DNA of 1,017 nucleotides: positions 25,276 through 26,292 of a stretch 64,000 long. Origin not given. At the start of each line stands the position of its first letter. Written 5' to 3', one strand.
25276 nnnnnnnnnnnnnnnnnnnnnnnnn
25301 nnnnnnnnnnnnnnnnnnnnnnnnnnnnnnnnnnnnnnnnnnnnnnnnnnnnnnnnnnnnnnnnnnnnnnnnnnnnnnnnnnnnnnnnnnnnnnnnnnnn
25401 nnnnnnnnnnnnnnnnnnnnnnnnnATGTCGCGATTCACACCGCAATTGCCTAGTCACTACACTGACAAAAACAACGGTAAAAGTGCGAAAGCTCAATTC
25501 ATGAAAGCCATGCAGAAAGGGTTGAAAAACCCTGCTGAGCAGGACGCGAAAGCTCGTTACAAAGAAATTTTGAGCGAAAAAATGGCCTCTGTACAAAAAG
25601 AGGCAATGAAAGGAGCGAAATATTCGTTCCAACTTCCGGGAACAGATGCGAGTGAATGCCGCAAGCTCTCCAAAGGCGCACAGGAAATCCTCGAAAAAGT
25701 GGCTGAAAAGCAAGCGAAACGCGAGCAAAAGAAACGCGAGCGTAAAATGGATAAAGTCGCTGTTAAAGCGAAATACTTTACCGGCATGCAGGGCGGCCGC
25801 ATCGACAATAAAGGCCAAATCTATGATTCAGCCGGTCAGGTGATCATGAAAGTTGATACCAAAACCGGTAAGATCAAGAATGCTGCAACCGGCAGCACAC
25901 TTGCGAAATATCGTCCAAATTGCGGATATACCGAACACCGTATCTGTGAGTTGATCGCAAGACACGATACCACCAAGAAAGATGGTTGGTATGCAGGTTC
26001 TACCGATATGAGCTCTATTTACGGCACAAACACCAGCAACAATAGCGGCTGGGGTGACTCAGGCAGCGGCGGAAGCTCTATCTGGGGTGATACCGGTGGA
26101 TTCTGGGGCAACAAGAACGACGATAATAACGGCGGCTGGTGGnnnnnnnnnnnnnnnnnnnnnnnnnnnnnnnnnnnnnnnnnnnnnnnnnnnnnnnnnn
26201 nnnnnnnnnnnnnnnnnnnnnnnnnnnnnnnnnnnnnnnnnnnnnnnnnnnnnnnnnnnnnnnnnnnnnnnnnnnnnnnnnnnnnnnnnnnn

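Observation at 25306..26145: Protein ending in a Gly/Trp tail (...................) behind a palindrome-dense promoter region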

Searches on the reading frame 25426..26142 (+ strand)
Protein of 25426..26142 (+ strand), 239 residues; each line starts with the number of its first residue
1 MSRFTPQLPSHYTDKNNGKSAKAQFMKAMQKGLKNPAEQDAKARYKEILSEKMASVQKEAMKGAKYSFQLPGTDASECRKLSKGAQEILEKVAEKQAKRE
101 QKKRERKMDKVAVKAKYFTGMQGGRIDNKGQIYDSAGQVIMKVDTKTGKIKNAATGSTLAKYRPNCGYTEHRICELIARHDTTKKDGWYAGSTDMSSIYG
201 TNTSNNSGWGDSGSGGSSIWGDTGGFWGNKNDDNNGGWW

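Call 3: search_protein_families(library=pfam, proteins=[window:25426-26142:+], max_evalue=1)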
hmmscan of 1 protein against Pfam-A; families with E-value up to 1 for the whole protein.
window:25426-26142:+ (239 aa): 5 families
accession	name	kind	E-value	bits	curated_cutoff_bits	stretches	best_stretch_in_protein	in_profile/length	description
PF12396.14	DUF3659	-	0.0074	16.6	24.8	1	121-144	33-56/61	Protein of unknown function (DUF3659)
PF08751.17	TrwC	-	0.018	15.1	25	1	6-107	154-257/286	TrwC relaxase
PF13215.11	DUF4023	-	0.2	12.2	25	1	86-105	5-24/38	Protein of unknown function (DUF4023)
PF08670.17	MEKHLA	-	0.22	11.9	23.7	1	90-151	71-132/143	MEKHLA domain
PF03879.20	Cgr1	-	0.32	11.9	32.5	1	12-61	33-81/108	Cgr1 family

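Call 4: search_protein_families(library=ncbifam, proteins=[window:25426-26142:+], max_evalue=1)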
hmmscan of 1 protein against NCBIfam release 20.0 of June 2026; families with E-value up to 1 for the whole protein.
window:25426-26142:+ (239 aa): 1 family
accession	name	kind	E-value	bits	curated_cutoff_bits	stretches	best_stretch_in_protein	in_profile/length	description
TIGR03554.1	F420_G6P_DH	equivalog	0.039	13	420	1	83-167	103-187/331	glucose-6-phosphate dehydrogenase (coenzyme-F420)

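Call 5: find_homologous_proteins(query=window:25426-26142:+, max_evalue=0.01)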
Query window:25426-26142:+ (239 aa): 31 proteins with E <= 0.01 among 237 candidates.
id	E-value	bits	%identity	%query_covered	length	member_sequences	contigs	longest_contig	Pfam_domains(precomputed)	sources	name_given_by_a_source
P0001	4.3e-156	536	100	100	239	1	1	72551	-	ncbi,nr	ncbi:MAG: hypothetical protein MRY32_08270 [Rickettsiales bacterium]|nr:hypothetical protein [Ricket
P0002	3.0e-86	307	60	99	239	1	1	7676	-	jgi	-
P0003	5.1e-84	300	61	100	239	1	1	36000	-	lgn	-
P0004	4.3e-81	290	58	99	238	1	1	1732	-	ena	-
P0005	1.7e-76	275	58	99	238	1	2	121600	-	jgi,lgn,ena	-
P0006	2.2e-76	275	58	99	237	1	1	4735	-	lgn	-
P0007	2.0e-75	272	54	99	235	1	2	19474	-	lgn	-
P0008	2.5e-75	271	57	99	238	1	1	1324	-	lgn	-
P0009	4.5e-75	270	53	99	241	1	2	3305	-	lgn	-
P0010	7.4e-75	270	58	99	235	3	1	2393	-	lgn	-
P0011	5.3e-74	267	55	99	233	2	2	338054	-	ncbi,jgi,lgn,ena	-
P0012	1.0e-72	263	57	79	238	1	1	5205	-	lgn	-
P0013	1.0e-72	263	53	91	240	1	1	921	-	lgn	-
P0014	1.1e-72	263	51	99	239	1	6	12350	-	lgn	-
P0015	1.7e-72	262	53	88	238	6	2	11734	-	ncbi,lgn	-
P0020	5.3e-71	257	50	99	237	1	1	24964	-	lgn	-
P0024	1.4e-68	249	51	99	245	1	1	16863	-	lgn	-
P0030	3.1e-23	101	34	77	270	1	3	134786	-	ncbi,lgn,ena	-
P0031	7.8e-17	80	47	44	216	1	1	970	-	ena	-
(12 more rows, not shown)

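Call 9: find_related_loci(query=A1, collection=genome_contigs, flank=6000)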
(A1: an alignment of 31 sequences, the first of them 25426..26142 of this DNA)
Query A1 (239 aa) in genome_contigs; peptide patterns used: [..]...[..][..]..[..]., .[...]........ (x = any residue, [..] = any of these).
130 stretches matched a pattern; 6 encode a relative of the query (tblastn E <= 1e-3); 6 distinct loci.
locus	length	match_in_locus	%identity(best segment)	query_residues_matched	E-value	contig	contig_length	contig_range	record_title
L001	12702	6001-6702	55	1-239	2e-74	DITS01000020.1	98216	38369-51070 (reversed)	MAG TPA_asm: Alphaproteobacteria bacterium UBA6178 UBA6178_contig_10824, whole genome shotgun sequence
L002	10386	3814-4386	52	1-192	3e-61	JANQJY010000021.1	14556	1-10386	MAG: Rickettsiales bacterium isolate PL25a_bin.132 k99_1106770, whole genome shotgun sequence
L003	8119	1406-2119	37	19-239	3e-33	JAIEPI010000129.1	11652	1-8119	MAG: Rickettsiales bacterium isolate co.spades.DASTOOL.2.5kb_001 c_000000429600, whole genome shotgun sequence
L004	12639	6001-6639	36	19-236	2e-31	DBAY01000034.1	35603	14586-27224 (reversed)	MAG TPA_asm: Alphaproteobacteria bacterium UBA998 UBA998_contig_1699, whole genome shotgun sequence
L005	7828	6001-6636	34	19-236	1e-29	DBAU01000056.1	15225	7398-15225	MAG TPA_asm: Alphaproteobacteria bacterium UBA1002 UBA1002_contig_7401, whole genome shotgun sequence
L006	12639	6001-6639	35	14-218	9e-28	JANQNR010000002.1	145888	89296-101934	MAG: Rickettsiales bacterium isolate IP29b_bin.103 k99_2976566, whole genome shotgun sequence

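Call 18: predict_structure(alignment_id=A1)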
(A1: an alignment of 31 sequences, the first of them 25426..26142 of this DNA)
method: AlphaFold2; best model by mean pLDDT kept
length: 239 residues; sequences in the alignment: 31
mean_pLDDT: 65.6   pTM: 0.38
mean pLDDT of the five models: 65.6, 65.4, 64.8, 64.8, 62.7
residues with pLDDT >= 90: 40; 70-90: 54; 50-70: 82; < 50: 63
segments of 3 or more residues with pLDDT < 50: 1-3, 63-71, 190-234
pLDDT, mean of each block of 10 residues (from residue 1): 51 55 63 57 67 68 50 52 63 74 68 87 87 92 92 92 88 90 63 43 38 39 42 47
secondary structure, 60 per line:
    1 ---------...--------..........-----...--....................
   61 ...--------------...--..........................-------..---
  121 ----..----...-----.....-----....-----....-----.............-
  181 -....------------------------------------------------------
elements in order: H21-30 H41-63 H83-108 E131-133 E139-143 E149-152 E158-161 H167-179 H182-185

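Call 26: fold_search(model_id=the predicted structure, library=pdb)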
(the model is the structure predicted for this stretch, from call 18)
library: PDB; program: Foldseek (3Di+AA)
matches with E <= 10: 281; with E <= 0.001: 0
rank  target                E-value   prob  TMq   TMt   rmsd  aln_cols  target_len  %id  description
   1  2ya7_A                4.4e-01  0.33  0.15  0.08   5.2        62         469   13  Crystal structure of Streptococcus pneumoniae NanA (TIGR4) in complex with Zanamivir (released 2011-04-27)
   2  2ya4_B                4.4e-01  0.28  0.16  0.08   7.6        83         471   12  Crystal structure of Streptococcus pneumoniae NanA (TIGR4) (released 2011-04-27)
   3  5vhi_D                4.4e-01  0.05  0.10  0.08  22.8       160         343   14  Conformational Landscape of the p28-Bound Human Proteasome Regulatory Particle (released 2017-08-23)
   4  3h71_A                6.1e-01  0.23  0.15  0.08   5.2        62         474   13  Crystal structure of Streptococcus pneumoniae D39 neuraminidase A precursor (NanA) (released 2009-05-12)
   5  9c20                  7.5e-01  0.44  0.16  0.09   3.3        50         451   10  The Sialidase NanJ in complex with Neu5,9Ac (released 2024-09-04)
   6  3h71_B                7.5e-01  0.23  0.15  0.08   5.1        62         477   13  Crystal structure of Streptococcus pneumoniae D39 neuraminidase A precursor (NanA) (released 2009-05-12)
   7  6zu5_LPP              8.5e-01  0.16  0.13  0.31   4.4        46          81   22  Structure of the Paranosema locustae ribosome in complex with Lso2 (released 2020-11-04)
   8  2w20_A                9.1e-01  0.16  0.15  0.08   7.8        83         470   12  Structure of the catalytic domain of the native NanA sialidase from Streptococcus pneumoniae (released 2008-12-23)
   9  4hy0_D                1.0e+00  0.08  0.10  0.20  10.6        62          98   18  Crystal structure of XIAP BIR3 with T3256336 (released 2013-01-30)
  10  7a54_A                1.1e+00  0.16  0.15  0.08   5.3        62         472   13  Two copies of the catalytic domain of NanA sialidase from Streptococcus pneumoniae juxtaposed in the P212121 space gro (released 2020-11-18)
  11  2w20_B                1.2e+00  0.10  0.13  0.08   8.7        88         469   11  Structure of the catalytic domain of the native NanA sialidase from Streptococcus pneumoniae (released 2008-12-23)
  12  6qzh                  1.3e+00  0.11  0.13  0.05   7.5        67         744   13  Structure of the human CC Chemokine Receptor 7 in complex with the intracellular allosteric antagonist Cmp2105 and the i (released 2019-09-04)
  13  3cm2_D                1.3e+00  0.08  0.10  0.20  10.7        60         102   18  Crystal Structure of XIAP BIR3 domain in complex with a Smac-mimetic compound, Smac010 (released 2008-10-28)
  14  8url                  1.4e+00  0.21  0.15  0.09   3.6        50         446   12  The Apo NanJ structure from Clostridium perfringens (released 2024-09-04)
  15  3vba_A                1.4e+00  0.07  0.09  0.12  10.0        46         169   28  Crystal structure of methanogen 3-isopropylmalate isomerase small subunit (released 2012-11-14)
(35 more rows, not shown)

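Call 27: find_encoding_contigs(protein=P0003, flank=6000, max_places=2)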
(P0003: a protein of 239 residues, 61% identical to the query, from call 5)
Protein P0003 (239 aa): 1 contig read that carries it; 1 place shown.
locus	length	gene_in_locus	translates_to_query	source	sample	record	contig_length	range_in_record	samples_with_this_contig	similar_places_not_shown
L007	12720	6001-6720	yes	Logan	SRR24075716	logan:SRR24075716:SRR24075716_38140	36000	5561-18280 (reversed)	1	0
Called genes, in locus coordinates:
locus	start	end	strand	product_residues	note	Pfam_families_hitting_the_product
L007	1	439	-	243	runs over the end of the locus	PF00106:adh_short, PF01370:Epimerase (faint), PF08659:KR, PF13460:NAD_binding_10, PF13561:adh_short_C2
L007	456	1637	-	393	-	PF00108:Thiolase_N, PF02803:Thiolase_C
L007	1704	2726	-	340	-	PF00561:Abhydrolase_1, PF12146:Hydrolase_4 (weak), PF12697:Abhydrolase_6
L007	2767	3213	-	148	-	-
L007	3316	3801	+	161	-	PF07879:PHB_acc_N, PF05233:PHB_acc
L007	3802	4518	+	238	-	PF03740:PdxJ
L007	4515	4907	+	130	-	PF01648:ACPS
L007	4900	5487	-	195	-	PF02643:DUF192 (weak)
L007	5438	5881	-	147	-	PF02643:DUF192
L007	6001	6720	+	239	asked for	-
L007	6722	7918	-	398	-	PF01053:Cys_Met_Meta_PP, PF00155:Aminotran_1_2, PF00266:Aminotran_5 (faint)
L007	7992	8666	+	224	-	PF04055:Radical_SAM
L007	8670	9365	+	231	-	PF00733:Asn_synthase, PF06508:QueC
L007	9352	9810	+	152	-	PF14489:QueF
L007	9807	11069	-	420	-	PF13685:Fe-ADH_2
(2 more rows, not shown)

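Call 28: find_encoding_contigs(protein=P0005, flank=6000, max_places=2)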
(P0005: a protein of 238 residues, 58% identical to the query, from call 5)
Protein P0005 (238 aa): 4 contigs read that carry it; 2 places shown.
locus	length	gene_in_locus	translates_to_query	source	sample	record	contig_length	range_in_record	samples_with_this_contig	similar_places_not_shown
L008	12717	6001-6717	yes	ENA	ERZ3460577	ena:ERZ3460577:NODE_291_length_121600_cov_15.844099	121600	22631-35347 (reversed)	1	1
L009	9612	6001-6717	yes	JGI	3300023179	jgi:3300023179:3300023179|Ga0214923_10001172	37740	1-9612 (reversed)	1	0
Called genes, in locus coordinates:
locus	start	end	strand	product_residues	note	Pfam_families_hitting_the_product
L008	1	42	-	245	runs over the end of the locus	PF00106:adh_short, PF08659:KR, PF13460:NAD_binding_10 (weak), PF13561:adh_short_C2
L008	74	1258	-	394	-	PF00108:Thiolase_N, PF02803:Thiolase_C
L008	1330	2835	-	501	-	PF00561:Abhydrolase_1, PF12697:Abhydrolase_6, PF12146:Hydrolase_4 (faint)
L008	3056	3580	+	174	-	PF07879:PHB_acc_N, PF05233:PHB_acc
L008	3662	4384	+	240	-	PF03740:PdxJ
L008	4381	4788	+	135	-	PF01648:ACPS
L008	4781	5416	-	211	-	-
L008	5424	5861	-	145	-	PF02643:DUF192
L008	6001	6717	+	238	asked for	-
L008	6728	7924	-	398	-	PF01053:Cys_Met_Meta_PP, PF00155:Aminotran_1_2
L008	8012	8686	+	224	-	PF04055:Radical_SAM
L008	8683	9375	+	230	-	PF00733:Asn_synthase, PF02568:ThiI (faint), PF06508:QueC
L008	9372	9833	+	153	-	PF14489:QueF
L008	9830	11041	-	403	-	PF13685:Fe-ADH_2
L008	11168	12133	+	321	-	PF13406:SLT_2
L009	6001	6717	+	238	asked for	-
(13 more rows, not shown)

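Call 30: search_protein_representatives(alignment_id=A1)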
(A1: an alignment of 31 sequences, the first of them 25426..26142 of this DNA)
Query: 31 sequences, 239 profile positions. Proteins with E-value up to 0.001 (for the whole library): 139; up to 1e-10: 92; up to 1e-30: 28. The best 139 are listed.
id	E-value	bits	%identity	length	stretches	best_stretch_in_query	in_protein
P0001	1.7e-99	349.0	-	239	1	2-239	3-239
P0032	3.1e-67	243.4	-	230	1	8-239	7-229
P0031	1.2e-61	225.1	-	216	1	3-228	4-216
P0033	3.0e-55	204.2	-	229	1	15-228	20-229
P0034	9.1e-52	192.7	-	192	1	55-223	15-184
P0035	3.7e-51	190.7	-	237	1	13-228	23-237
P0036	1.0e-49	186.0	-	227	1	29-239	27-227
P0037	3.1e-49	184.4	-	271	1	14-239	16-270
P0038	1.1e-48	182.6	-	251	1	16-230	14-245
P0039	1.6e-45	172.3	-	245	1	12-234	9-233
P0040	2.3e-44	168.5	-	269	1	13-228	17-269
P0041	5.8e-44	167.2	-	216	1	19-217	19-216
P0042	4.5e-43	164.3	-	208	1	14-200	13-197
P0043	2.4e-41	158.6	-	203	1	17-206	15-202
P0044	4.0e-41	157.9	-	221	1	17-228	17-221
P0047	1.1e-38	149.9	-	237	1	27-239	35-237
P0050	4.4e-37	144.7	-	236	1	36-239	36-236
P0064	2.4e-28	116.0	-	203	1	29-239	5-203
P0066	3.4e-26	109.0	-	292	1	27-235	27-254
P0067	3.1e-25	105.9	-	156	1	27-176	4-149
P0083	3.6e-21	92.6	-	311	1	23-229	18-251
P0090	3.2e-18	82.9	-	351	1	23-234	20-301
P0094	8.8e-18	81.5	-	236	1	28-233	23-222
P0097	2.8e-17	79.8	-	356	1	29-225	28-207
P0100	1.2e-16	77.8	-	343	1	30-239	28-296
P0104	9.8e-16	74.8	-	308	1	27-229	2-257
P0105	1.1e-15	74.7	-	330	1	29-238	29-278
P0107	3.6e-15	72.9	-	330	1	22-235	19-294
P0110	7.2e-14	68.7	-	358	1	25-232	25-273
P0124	5.8e-10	55.9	-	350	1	25-238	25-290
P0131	4.6e-09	52.9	-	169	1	15-107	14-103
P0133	6.2e-09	52.5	-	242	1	15-232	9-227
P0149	9.9e-07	45.3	-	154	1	10-106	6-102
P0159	2.2e-05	40.9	-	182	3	116-148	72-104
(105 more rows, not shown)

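Call 37: list_cluster_members(proteins=[P0011, P0015, P0030, P0047, P0094, P0097, P0131, P0149, P0064, P0035])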
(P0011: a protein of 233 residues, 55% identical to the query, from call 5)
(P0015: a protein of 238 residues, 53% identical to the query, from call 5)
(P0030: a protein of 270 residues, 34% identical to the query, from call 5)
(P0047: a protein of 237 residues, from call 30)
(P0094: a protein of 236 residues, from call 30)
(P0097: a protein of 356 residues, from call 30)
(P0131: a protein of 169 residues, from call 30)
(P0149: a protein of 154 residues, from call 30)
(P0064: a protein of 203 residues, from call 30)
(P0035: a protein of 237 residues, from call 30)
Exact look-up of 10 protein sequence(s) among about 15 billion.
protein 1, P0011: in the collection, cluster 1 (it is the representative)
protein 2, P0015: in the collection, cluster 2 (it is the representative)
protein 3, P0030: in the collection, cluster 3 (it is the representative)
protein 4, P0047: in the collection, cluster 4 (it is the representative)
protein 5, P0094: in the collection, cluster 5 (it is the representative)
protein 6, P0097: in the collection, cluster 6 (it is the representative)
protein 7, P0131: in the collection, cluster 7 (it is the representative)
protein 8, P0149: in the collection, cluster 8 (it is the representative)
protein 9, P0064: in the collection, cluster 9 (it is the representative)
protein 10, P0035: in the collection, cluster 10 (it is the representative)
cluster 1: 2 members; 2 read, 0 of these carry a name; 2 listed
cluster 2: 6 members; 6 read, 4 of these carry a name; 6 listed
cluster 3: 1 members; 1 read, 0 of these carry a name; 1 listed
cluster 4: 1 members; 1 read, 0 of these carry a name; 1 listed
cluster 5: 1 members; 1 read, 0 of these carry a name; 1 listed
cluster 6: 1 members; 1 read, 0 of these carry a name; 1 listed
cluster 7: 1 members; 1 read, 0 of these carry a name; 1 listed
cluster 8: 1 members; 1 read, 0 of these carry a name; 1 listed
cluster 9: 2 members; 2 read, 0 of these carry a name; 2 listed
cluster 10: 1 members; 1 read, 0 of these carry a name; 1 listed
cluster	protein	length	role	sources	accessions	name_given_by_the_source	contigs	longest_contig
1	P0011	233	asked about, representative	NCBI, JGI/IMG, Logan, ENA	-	-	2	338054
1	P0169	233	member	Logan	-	-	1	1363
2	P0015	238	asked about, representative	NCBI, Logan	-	-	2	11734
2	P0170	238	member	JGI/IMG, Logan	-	hypothetical protein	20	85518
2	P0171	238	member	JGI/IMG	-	hypothetical protein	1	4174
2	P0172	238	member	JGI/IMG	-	hypothetical protein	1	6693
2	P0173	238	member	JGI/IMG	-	hypothetical protein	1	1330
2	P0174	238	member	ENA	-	-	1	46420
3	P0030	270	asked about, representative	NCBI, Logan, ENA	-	-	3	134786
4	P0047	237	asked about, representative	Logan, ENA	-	-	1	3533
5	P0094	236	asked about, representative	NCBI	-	-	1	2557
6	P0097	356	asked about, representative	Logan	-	-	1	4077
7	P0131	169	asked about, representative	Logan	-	-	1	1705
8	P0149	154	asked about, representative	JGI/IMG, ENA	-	-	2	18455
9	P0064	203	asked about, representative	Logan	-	-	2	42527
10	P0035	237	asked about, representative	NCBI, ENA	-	-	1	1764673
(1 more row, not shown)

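Call 38: find_related_loci(query=A1, collection=metagenome_contigs, flank=3000)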
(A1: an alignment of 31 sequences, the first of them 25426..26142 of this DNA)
Query A1 (239 aa) in metagenome_contigs; peptide patterns used: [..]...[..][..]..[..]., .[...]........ (x = any residue, [..] = any of these).
194 stretches matched a pattern; 1 encode a relative of the query (tblastn E <= 1e-3); 1 distinct loci.
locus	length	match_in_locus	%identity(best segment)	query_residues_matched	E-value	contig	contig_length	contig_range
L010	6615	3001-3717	58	1-239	7e-80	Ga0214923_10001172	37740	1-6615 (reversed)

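Call 39: find_encoding_contigs(protein=P0035, flank=8000, max_places=1)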
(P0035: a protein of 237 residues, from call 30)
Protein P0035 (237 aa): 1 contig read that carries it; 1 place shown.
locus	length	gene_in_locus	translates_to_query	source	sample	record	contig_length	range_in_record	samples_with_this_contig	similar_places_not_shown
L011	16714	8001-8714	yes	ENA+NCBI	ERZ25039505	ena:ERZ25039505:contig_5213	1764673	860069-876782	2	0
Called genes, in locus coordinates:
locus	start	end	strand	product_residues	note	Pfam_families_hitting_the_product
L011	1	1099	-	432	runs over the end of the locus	PF04348:LppC, PF13458:Peripla_BP_6, PF01094:ANF_receptor (weak)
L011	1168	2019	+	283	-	PF00590:TP_methylase, PF23016:RsmI_C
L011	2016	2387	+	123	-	PF02021:UPF0102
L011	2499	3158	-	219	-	PF02677:QueH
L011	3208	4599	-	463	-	PF03448:MgtE_N, PF00571:CBS (weak), PF01769:MgtE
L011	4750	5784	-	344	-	PF07167:PhaC_N (faint), PF00561:Abhydrolase_1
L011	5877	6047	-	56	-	-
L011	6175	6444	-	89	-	PF01964:ThiC_Rad_SAM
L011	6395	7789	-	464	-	PF13667:ThiC-associated, PF01964:ThiC_Rad_SAM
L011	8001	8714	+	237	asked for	-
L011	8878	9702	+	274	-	PF06629:MipA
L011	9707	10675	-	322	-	PF00348:polyprenyl_synt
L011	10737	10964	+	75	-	-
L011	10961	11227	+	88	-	PF21983:NikA-like (weak)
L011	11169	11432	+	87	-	-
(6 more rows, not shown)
